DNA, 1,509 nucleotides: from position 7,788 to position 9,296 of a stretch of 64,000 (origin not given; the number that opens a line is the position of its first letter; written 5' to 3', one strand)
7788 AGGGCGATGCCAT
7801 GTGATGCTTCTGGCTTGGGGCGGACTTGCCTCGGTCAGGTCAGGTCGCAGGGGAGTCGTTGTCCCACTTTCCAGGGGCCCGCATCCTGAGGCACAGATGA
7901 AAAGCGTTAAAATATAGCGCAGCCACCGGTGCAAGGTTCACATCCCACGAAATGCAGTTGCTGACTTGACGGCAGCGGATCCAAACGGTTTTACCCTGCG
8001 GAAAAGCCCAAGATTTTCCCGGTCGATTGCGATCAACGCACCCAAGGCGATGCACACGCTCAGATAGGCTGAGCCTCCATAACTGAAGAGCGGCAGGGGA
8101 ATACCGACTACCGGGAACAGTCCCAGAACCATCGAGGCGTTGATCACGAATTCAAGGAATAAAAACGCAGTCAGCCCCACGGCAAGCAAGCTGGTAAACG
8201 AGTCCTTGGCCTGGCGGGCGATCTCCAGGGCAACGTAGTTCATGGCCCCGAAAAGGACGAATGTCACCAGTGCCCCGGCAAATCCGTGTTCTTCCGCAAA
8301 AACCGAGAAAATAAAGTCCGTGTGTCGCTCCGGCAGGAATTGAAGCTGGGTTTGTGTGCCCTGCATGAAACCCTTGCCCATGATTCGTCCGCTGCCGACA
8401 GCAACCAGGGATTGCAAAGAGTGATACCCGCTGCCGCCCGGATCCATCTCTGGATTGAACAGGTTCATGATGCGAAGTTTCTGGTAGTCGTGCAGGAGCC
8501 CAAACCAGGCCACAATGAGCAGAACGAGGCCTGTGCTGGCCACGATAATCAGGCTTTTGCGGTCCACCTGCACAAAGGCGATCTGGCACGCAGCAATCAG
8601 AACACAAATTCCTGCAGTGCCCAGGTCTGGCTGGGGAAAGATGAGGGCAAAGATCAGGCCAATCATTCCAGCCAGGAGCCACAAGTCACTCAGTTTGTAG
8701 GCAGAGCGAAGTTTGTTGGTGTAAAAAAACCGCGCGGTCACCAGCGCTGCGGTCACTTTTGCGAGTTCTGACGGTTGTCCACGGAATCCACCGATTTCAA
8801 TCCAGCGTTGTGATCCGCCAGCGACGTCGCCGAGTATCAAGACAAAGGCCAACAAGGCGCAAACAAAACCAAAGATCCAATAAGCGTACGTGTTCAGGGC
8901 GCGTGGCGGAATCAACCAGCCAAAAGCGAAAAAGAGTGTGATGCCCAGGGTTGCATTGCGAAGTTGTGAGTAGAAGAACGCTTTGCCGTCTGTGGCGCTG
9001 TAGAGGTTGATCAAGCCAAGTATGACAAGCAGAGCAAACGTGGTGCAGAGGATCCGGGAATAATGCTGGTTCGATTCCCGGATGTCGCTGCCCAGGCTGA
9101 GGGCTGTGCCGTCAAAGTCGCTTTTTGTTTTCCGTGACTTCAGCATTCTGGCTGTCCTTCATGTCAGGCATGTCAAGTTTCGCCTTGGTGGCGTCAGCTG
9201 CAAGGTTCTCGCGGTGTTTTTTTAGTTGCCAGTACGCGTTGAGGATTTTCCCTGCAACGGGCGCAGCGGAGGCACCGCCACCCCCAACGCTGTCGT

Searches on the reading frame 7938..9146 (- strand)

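Call 78: search_protein_families(library=pfam, proteins=[window:7938-9146:-], max_evalue=0.01)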
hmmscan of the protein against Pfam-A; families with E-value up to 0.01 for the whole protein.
window:7938-9146:- (402 aa): 1 family
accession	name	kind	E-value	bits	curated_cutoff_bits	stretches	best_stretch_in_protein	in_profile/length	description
PF01098.24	FTSW_RODA_SPOVE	-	7.3e-88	295.4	26.4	1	33-378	10-354/356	Cell cycle protein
